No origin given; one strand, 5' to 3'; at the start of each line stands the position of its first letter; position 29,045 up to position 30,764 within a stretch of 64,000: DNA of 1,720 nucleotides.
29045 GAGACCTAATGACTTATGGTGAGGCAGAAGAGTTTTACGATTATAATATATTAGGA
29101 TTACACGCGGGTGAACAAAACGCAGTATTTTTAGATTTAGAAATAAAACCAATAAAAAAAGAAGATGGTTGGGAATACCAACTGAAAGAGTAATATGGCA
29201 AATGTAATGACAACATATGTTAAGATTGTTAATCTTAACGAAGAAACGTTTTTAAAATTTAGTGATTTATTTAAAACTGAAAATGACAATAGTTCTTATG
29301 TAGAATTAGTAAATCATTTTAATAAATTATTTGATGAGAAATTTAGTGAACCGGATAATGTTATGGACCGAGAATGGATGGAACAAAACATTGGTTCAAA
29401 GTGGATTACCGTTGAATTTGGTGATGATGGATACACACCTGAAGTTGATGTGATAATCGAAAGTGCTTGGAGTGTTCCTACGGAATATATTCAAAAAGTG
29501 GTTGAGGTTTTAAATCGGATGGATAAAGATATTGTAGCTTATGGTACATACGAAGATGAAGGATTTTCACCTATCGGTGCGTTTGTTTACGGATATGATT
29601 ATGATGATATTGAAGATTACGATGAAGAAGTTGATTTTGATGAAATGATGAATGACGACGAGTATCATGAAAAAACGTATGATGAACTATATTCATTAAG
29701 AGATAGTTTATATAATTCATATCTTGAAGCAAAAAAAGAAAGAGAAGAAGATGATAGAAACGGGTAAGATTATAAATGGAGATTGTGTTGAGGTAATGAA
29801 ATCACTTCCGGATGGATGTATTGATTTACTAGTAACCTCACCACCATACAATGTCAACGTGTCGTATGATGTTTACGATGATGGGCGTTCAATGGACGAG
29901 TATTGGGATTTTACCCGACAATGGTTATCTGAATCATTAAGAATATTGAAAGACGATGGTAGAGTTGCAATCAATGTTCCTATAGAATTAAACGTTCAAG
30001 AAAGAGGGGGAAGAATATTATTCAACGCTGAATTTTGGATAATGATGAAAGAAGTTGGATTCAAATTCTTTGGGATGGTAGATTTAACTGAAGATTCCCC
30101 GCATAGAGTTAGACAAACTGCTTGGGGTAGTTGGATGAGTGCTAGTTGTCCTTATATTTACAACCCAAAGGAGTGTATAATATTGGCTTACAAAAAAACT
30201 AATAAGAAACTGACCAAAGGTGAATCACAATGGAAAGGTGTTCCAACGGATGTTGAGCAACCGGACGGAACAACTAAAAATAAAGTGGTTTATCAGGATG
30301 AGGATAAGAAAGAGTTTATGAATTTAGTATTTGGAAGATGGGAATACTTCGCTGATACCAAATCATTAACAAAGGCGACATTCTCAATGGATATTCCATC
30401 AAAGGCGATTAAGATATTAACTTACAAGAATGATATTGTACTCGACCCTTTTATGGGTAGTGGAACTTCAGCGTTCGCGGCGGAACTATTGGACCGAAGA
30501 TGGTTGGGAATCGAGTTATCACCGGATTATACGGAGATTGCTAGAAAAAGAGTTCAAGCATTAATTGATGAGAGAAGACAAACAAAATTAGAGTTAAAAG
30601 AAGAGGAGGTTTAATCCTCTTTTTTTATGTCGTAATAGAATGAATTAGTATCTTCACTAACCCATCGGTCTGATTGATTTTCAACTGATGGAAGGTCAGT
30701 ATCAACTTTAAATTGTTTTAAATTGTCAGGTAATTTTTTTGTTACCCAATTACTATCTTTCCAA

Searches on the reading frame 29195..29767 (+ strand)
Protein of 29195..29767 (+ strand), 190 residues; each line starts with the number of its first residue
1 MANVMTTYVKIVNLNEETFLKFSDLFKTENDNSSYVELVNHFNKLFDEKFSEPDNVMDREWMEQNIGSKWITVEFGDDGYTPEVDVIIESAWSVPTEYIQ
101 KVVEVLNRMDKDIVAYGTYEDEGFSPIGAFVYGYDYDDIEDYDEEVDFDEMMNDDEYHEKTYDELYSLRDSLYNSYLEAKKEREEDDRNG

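Call 80: search_protein_families(library=padloc, proteins=[window:29195-29767:+], max_evalue=0.01)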
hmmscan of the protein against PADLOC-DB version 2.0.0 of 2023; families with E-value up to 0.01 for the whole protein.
window:29195-29767:+ (190 aa): 1 family
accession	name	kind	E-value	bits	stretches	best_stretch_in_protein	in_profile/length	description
PDLC03833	BnzA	-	0.0088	12.8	1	10-71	108-167/544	-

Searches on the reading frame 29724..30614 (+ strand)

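Call 78: search_protein_families(library=pfam, proteins=[window:29724-30614:+], max_evalue=0.001)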
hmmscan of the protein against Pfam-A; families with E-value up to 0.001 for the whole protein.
window:29724-30614:+ (296 aa): 1 family
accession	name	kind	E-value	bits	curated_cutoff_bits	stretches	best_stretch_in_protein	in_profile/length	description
PF01555.25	N6_N4_Mtase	-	5.4e-35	121.8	26.7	1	33-274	1-220/221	DNA methylase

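Call 80: search_protein_families(library=padloc, proteins=[window:29724-30614:+], max_evalue=0.01)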
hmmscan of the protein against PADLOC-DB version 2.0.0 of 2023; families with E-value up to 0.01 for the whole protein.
window:29724-30614:+ (296 aa): 69 families (the best 25 are shown)
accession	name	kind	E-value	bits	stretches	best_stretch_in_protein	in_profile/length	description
PDLC03353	MTase_II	-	3.1e-52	175.7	1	8-280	4-253/260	Type II methyltransferase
PDLC03350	MTase_II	-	1.2e-42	144.4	1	13-287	56-305/312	Type II methyltransferase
PDLC03371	MTase_II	-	3.9e-34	116.3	1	9-279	6-254/260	Type II methyltransferase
PDLC03387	MTase_II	-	8.8e-33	111.7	2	217-289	215-287/289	Type II methyltransferase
PDLC03216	MTase_II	-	2.3e-30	103.8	2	5-108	3-118/364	Type II methyltransferase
PDLC03299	MTase_II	-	4.1e-30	103.3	2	8-83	9-85/296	Type II methyltransferase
PDLC03738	oMTase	-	9.6e-27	91.6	2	5-111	12-130/376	orphan methyltransferase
PDLC03305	MTase_II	-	3.4e-26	90.6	3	205-280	172-245/513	Type II methyltransferase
PDLC03238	MTase_II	-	5.6e-26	89.5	2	8-86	118-198/428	Type II methyltransferase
PDLC03260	MTase_II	-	3.6e-25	86.6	2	217-294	247-324/349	Type II methyltransferase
PDLC03320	MTase_II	-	5.1e-24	82.9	2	236-286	233-283/289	Type II methyltransferase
PDLC03295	MTase_II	-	2.3e-23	81.1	2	12-86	2-76/292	Type II methyltransferase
PDLC03246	MTase_II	-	3e-22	77.2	1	2-272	97-361/376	Type II methyltransferase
PDLC03339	MTase_II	-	3.2e-22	76.8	2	227-281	221-275/399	Type II methyltransferase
PDLC03265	MTase_II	-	1.5e-21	75.2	2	15-81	26-94/333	Type II methyltransferase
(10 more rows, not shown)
